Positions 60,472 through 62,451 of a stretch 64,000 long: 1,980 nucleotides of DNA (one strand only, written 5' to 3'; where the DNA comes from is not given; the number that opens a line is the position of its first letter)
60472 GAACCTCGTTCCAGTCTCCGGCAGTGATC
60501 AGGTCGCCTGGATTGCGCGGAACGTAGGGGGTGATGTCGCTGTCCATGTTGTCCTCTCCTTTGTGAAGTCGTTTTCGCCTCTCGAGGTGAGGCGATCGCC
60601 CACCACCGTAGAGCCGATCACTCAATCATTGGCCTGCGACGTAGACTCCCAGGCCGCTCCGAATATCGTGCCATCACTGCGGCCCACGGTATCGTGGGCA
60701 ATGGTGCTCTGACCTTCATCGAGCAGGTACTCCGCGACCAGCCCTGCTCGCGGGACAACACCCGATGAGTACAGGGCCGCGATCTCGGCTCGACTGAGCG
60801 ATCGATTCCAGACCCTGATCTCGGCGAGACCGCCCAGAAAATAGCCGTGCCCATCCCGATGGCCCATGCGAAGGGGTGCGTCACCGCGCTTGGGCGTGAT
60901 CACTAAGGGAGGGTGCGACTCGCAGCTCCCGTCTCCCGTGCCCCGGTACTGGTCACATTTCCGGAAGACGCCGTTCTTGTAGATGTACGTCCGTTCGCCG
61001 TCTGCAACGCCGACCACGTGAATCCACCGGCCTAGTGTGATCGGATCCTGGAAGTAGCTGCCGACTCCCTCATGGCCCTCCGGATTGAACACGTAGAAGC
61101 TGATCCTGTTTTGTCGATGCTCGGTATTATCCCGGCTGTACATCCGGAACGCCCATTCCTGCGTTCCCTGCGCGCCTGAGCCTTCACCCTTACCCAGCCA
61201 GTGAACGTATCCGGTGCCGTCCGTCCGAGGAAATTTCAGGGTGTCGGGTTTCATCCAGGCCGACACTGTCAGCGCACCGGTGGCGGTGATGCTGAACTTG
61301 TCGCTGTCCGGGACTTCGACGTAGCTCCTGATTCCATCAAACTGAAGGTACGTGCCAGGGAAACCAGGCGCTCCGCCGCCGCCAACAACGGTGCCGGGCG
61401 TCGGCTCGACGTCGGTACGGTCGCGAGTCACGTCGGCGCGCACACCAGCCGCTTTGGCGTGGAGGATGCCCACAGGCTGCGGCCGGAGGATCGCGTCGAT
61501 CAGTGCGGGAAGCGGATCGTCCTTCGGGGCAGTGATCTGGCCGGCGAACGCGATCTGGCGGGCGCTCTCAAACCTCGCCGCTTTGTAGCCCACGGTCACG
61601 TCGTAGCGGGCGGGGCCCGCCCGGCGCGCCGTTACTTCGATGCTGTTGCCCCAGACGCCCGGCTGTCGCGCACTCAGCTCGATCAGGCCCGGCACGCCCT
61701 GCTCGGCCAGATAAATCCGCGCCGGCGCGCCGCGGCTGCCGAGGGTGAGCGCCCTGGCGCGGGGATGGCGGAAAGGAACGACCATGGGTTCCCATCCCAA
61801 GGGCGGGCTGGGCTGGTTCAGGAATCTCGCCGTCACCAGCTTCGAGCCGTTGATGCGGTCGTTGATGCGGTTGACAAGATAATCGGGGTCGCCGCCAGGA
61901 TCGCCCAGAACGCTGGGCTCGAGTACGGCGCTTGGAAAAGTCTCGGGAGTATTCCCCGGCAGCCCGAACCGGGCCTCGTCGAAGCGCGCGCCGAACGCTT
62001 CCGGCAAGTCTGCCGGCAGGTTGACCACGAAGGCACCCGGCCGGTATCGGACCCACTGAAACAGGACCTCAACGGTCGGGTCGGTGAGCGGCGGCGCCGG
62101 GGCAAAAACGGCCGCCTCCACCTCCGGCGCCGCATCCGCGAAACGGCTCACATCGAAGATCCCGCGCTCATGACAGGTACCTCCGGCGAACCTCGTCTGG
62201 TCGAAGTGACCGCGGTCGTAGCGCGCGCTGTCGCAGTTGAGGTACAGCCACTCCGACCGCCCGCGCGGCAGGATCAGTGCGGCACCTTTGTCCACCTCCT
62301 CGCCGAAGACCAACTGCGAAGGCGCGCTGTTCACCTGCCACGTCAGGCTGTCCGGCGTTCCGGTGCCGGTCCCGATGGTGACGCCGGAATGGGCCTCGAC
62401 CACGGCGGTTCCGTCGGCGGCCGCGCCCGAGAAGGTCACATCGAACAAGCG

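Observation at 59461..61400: GC-content dip spanning the 3' (LamG) end of giant protein 2 and the whole downstream 339-aa gene: cassette-like, horizontally exchanged module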

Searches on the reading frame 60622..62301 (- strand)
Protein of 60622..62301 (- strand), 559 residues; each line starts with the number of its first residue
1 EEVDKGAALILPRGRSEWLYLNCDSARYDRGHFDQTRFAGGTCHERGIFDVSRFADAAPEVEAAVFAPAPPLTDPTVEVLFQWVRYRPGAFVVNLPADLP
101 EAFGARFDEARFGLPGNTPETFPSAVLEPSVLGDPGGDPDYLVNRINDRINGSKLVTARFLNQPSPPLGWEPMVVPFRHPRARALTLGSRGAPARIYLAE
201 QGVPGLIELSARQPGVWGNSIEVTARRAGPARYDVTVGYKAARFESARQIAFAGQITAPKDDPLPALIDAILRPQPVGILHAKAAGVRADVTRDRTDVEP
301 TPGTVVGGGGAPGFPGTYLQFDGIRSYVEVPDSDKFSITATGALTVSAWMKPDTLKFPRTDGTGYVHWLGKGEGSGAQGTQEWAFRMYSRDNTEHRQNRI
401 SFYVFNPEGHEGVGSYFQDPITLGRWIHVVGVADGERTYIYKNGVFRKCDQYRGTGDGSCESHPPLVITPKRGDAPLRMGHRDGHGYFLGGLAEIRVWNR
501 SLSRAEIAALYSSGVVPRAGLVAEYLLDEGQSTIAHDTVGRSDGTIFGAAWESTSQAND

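Call 24: find_homologous_proteins(query=window:60622-62301:-)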
Query window:60622-62301:- (559 aa): 148 proteins with E <= 0.001 among 8000 candidates; the best 120 are listed.
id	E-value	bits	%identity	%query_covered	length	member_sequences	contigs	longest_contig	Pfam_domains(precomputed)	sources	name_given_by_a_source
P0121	1.9e-265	900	71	99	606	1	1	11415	PF13385.14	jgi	jgi:hypothetical protein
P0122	2.1e-133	464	56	68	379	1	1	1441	PF13385.14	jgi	jgi:hypothetical protein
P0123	2.3e-105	372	59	53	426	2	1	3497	-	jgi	-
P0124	7.3e-104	367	56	53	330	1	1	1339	PF13385.14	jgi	jgi:hypothetical protein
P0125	6.4e-100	354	60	53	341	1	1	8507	-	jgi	jgi:hypothetical protein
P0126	1.6e-99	352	56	53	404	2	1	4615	-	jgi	jgi:hypothetical protein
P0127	7.4e-98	347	57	53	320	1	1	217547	-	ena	-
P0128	6.7e-94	334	56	53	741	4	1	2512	-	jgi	jgi:hypothetical protein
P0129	3.8e-93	331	62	43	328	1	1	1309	PF13385.14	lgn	-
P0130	4.0e-92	328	59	43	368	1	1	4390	PF13385.14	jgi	jgi:hypothetical protein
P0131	1.1e-91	326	61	43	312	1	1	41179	PF13385.14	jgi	jgi:hypothetical protein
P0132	1.6e-91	326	59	43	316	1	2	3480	PF13385.14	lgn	-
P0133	5.7e-91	324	59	43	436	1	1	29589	PF13385.14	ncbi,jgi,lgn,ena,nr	ncbi:MAG TPA: LamG domain-containing protein [Chloroflexota bacterium]|nr:LamG domain-containing pro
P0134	1.2e-89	320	60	44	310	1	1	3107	PF13385.14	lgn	-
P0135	1.5e-89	319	62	44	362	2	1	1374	PF13385.14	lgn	-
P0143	8.0e-84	300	60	44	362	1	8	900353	PF13385.14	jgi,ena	jgi:hypothetical protein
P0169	1.1e-69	254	52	43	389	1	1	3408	PF13385.14,PF13620.13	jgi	jgi:hypothetical protein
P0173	4.8e-67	245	53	42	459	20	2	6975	PF13385.14,PF13620.13,PF17210.10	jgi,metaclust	metaclust:\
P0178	1.6e-66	243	52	42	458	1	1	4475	PF13385.14,PF13620.13,PF17210.10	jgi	-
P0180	2.8e-66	242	52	42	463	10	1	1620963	PF13385.14,PF13620.13,PF17210.10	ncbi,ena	-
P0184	2.6e-65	239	50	42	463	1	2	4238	PF13385.14,PF13620.13,PF17210.10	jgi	jgi:Concanavalin A-like lectin/glucanases superfamily/Carboxypeptidase regulatory-like domain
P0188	2.1e-64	236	49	42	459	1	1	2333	PF13715.13,PF13385.14,PF13620.13,PF17210.10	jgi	jgi:hypothetical protein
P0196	2.2e-62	230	52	42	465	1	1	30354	PF13385.14,PF00395.26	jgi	jgi:hypothetical protein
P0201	5.2e-61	225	48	53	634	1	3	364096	-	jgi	jgi:hypothetical protein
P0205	3.3e-59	219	50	42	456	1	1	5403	PF13385.14,PF13620.13,PF17210.10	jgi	jgi:hypothetical protein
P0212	1.2e-57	214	49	42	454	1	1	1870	PF13385.14,PF13620.13,PF17210.10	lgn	-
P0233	2.3e-54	203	48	52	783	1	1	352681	-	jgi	jgi:hypothetical protein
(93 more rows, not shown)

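Call 25: find_encoding_contigs(protein=P0131, flank=10000, max_places=1)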
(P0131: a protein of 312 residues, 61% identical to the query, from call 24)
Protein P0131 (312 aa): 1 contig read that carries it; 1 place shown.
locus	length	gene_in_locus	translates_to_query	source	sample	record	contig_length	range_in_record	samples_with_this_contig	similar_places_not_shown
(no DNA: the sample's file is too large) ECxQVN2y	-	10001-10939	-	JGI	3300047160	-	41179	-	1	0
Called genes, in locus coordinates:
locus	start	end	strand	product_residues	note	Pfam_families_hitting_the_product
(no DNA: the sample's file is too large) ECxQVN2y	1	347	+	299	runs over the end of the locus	PF00378:ECH_1, PF16113:ECH_2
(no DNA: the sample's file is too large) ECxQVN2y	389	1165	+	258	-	PF05721:PhyH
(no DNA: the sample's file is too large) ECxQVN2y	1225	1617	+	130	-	PF02627:CMD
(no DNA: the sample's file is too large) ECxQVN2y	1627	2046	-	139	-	PF00903:Glyoxalase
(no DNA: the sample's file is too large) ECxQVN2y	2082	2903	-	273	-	PF00106:adh_short, PF08659:KR, PF13561:adh_short_C2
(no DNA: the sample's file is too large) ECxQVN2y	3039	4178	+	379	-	PF12006:DUF3500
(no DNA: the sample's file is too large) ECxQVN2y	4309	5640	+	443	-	PF07995:GSDH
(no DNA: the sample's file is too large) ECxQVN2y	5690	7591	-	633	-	PF01757:Acyl_transf_3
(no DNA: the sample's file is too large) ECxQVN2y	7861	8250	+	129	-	PF01152:Bac_globin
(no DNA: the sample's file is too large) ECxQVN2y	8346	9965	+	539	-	PF09286:Pro-kuma_activ, PF00082:Peptidase_S8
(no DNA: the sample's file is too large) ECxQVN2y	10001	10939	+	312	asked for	PF13385:Laminin_G_3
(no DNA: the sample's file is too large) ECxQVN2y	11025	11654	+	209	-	-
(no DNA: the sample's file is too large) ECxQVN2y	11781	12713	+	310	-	PF00480:ROK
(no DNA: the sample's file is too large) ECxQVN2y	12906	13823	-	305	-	PF03116:NQR2_RnfD_RnfE (weak)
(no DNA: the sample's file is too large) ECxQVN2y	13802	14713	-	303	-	PF02424:ApbE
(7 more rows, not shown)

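Call 26: find_encoding_contigs(protein=P0143, flank=10000, max_places=1)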
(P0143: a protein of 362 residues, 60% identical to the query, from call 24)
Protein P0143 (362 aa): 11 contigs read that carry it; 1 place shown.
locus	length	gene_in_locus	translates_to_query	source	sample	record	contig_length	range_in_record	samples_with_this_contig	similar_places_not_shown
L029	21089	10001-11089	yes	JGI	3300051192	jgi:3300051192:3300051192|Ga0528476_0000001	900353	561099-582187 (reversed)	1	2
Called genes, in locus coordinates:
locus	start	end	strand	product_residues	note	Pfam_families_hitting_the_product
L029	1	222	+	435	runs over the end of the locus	PF00211:Guanylate_cyc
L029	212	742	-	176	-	PF13441:Gly-zipper_YMGG (weak), PF13436:Gly-zipper_OmpA (weak), PF13488:Gly-zipper_Omp (weak)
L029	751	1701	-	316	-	PF11453:DUF2950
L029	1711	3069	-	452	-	-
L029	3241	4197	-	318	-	PF11453:DUF2950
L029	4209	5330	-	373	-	PF11737:DUF3300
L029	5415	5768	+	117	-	-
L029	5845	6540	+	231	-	PF01814:Hemerythrin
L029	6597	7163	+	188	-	-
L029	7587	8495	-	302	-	PF22842:Pel9A-like_beta_helix (weak), PF05048:NosD (faint), PF13229:Beta_helix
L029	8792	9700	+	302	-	PF13229:Beta_helix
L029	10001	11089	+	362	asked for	PF13385:Laminin_G_3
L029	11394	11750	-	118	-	PF13229:Beta_helix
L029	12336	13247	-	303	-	PF22842:Pel9A-like_beta_helix (faint), PF13229:Beta_helix, PF05048:NosD (weak)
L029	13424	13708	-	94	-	-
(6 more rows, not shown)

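Call 27: find_encoding_contigs(protein=P0133, flank=10000, max_places=1)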
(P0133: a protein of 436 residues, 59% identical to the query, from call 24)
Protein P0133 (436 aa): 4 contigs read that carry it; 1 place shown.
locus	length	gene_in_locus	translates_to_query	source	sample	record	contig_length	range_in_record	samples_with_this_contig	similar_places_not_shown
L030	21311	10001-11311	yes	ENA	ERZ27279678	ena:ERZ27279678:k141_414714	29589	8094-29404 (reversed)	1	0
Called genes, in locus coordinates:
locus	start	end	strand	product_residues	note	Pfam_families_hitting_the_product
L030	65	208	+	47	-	-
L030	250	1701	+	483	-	PF05257:CHAP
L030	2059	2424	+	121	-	PF00072:Response_reg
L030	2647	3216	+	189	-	-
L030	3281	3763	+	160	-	PF00072:Response_reg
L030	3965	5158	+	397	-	PF10282:Lactonase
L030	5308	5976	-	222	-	PF00702:Hydrolase, PF13419:HAD_2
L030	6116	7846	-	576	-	-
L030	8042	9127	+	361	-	PF01381:HTH_3, PF13560:HTH_31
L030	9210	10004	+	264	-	-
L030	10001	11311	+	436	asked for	PF13385:Laminin_G_3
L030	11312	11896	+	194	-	PF06739:SBBP (faint), PF25021:TEN_NHL, PF01436:NHL (weak)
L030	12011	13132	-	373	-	PF04542:Sigma70_r2, PF08281:Sigma70_r4_2, PF04545:Sigma70_r4 (faint), PF20239:DUF6596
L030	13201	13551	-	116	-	PF03795:YCII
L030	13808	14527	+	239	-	-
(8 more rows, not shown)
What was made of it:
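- Closest known: Secreted Laminin_G_3. Different: Those are free-standing 310-460-aa secreted proteins, some with CarboxypepD_reg (PF13620) or SLH (PF00395) domains, in non-CIS neighbourhoods (calls 24-27).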

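Call 55: find_encoding_contigs(protein=P0233, flank=10000, max_places=1)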
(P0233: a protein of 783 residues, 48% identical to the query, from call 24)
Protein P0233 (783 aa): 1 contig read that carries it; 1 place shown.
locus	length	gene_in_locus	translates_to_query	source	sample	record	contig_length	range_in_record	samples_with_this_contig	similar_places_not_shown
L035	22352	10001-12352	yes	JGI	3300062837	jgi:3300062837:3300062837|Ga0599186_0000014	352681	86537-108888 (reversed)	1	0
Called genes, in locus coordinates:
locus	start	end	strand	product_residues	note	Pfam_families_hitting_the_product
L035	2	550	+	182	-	-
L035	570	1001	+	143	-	-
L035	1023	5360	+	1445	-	PF00691:OmpA (weak), PF01471:PG_binding_1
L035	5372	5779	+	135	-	-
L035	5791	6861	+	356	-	-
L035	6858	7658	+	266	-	PF04717:Phage_base_V (weak)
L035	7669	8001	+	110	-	-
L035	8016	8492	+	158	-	-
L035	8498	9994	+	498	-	PF04865:Baseplate_J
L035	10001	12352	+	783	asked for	-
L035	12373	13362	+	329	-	-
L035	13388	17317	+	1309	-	PF14520:HHH_5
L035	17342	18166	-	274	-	PF02265:S1-P1_nuclease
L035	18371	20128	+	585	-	PF05960:DUF885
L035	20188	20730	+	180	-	PF12867:DinB_2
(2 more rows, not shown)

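Call 56: find_encoding_contigs(protein=P0201, flank=10000, max_places=1)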
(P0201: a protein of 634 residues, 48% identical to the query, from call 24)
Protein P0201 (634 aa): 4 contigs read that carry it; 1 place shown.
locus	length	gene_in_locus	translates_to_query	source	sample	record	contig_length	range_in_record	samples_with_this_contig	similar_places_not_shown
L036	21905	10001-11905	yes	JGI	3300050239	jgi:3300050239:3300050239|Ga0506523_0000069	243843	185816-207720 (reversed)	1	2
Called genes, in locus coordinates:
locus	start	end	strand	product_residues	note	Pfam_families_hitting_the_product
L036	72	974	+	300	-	-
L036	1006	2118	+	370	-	PF04984:Phage_sheath_1, PF17482:Phage_sheath_1C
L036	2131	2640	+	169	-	-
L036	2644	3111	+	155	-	-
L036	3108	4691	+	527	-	-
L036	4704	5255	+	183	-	-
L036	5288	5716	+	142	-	-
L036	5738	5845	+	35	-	-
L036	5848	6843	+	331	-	-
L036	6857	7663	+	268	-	PF04717:Phage_base_V (weak)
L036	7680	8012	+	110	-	-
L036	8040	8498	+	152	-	PF10934:Sheath_initiator (faint)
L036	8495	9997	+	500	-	PF04865:Baseplate_J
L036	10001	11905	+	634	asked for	-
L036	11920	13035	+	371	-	-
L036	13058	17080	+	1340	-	-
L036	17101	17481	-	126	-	-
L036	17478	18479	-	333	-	PF12146:Hydrolase_4, PF00561:Abhydrolase_1, PF12697:Abhydrolase_6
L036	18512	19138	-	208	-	PF00440:TetR_N, PF16925:TetR_C_13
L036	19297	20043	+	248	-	PF00376:MerR, PF13411:MerR_1, PF07739:TipAS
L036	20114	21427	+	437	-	PF13173:AAA_14, PF13635:DUF4143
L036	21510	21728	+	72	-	-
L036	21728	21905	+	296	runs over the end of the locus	PF02735:Ku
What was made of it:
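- On Contractile injection system / phage-tail-like gene cluster: Phage_sheath_1 plus Phage_sheath_1C was found upstream in the homologous locus L036 only (call 56).
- Phage_sheath_1 lies further upstream in L036 (call 56).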

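Call 58: search_solved_structures(query=L036:10001-11905:+, max_evalue=1)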
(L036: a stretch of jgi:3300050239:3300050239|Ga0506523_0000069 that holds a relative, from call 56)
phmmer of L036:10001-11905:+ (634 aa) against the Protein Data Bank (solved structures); distinct sequences matched with E-value up to 1: 0.

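Call 71: predict_structure(alignment_id=A2)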
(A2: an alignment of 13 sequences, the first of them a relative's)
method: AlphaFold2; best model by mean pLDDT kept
length: 634 residues; sequences in the alignment: 13
mean_pLDDT: 58.7   pTM: 0.37
mean pLDDT of the five models: 58.7, 58.6, 57.1, 55.9, 51.0
residues with pLDDT >= 90: 45; 70-90: 208; 50-70: 123; < 50: 258
segments of 3 or more residues with pLDDT < 50: 1-47, 98-159, 256-262, 380-427, 443-471, 480-483, 580-634
pLDDT, mean of each block of 10 residues (from residue 1): 37 40 39 42 49 55 63 64 71 52 39 35 29 26 24 38 69 67 56 75 71 80 87 85 80 50 67 86 73 92 81 80 88 86 89 85 81 77 29 28 26 27 44 90 44 36 31 57 57 75 84 78 80 85 79 70 65 64 36 31 27 28 33 24
secondary structure, 60 per line:
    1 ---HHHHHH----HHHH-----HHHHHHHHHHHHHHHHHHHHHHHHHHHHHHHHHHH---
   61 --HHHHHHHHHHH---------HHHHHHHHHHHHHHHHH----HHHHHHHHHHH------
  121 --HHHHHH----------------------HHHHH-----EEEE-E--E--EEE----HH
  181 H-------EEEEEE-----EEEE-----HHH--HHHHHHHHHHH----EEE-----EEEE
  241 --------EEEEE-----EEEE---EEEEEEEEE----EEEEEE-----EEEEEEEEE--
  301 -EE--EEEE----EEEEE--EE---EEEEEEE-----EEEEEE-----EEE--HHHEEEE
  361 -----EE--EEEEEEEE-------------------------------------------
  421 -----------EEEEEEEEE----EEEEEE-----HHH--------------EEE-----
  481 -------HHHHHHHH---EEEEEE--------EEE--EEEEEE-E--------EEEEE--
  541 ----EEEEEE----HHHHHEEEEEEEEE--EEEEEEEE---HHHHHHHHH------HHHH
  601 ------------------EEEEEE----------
elements in order: H4-9 H14-17 H23-57 H63-73 H83-99 H104-114 H123-128 H151-155 E161-164 E172-174 E189-194 E200-203 H214-224 E229-231 E237-240 E249-253 E259-262 E266-274 E279-284 E290-298 E306-309 E314-318 E326-332 E338-343 E349-351 E357-360 E370-377 E432-440 E445-450 E473-475 H488-495 E499-504 E513-515 E518-523 E534-538 E545-550 H555-559 E560-568 E571-578 H582-590 H597-600 E619-624

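Call 72: search_protein_families(library=pfam, proteins=[L036:10001-10480:+], max_evalue=10)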
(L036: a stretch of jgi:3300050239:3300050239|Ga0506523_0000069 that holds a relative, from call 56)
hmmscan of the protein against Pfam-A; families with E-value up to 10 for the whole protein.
L036:10001-10480:+ (160 aa): 0 families

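Call 74: fold_search(model_id=the predicted structure, library=pdb)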
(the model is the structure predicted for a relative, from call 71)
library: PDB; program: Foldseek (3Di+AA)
matches with E <= 10: 888; with E <= 0.001: 0
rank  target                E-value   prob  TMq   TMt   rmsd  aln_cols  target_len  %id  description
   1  9j1k_K                1.9e-03  1.00  0.13  0.30   9.5       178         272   12  Tip region of monocin (released 2025-01-08)
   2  2jd4_A                5.0e-03  0.25  0.09  0.14  22.8       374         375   10  Mouse laminin alpha1 chain, domains LG4-5 (released 2007-02-27)
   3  8zdo_m                6.3e-03  0.97  0.15  0.28   8.5       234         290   10  Cryo-EM structure of Mycobacteriophage Douge baseplate (gp13, gp17, gp23, gp16, gp18 and gp20) (released 2025-06-25)
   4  3wg4_B                1.1e-02  0.82  0.10  0.33  13.0       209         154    7  Crystal structure of Agrocybe cylindracea galectin mutant (N46A) with blood type A antigen tetraose (released 2013-11-27)
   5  3wg4_A                1.1e-02  0.82  0.10  0.33  13.4       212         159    8  Crystal structure of Agrocybe cylindracea galectin mutant (N46A) with blood type A antigen tetraose (released 2013-11-27)
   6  3wg2_A                1.2e-02  0.85  0.10  0.35  11.6       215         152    8  Crystal structure of Agrocybe cylindracea galectin mutant (N46A) (released 2013-11-27)
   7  9m8o_G                1.7e-02  0.75  0.11  0.23  10.7       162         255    7  Cryo-EM structure of bacteriophage NF5 baseplate (released 2025-12-17)
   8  8woq_A                2.0e-02  0.20  0.10  0.10  23.4       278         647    8  Cryo-EM structure of human SIDT1 protein with C1 symmetry at neutral pH (released 2024-03-20)
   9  5vxz_A                2.1e-02  0.14  0.08  0.12  19.3       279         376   11  High-affinity AXL decoy receptor (released 2017-06-21)
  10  3wg3_B                2.4e-02  0.80  0.11  0.37  11.6       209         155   11  Crystal structure of Agrocybe cylindracea galectin with blood type A antigen tetraose (released 2013-11-27)
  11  3wg3_A                2.5e-02  0.54  0.10  0.30  14.1       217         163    6  Crystal structure of Agrocybe cylindracea galectin with blood type A antigen tetraose (released 2013-11-27)
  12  1h30                  2.7e-02  0.14  0.08  0.11  17.1       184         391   12  C-terminal LG domain pair of human Gas6 (released 2003-01-30)
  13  8h11_C                2.8e-02  0.12  0.09  0.06  20.0       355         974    7  Structure of SARS-CoV-1 Spike Protein with Engineered x1 Disulfide (S370C and D967C), Closed Conformation (released 2022-11-09)
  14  9cb0_C                3.9e-02  0.15  0.12  0.08  23.0       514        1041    8  SARS-CoV-2 S protein - Accum modified (released 2025-07-23)
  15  8tc0_A                3.9e-02  0.13  0.10  0.06  17.2       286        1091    8  Cryo-EM Structure of Spike Glycoprotein from Bat Coronavirus WIV1 in Closed Conformation (released 2024-05-01)
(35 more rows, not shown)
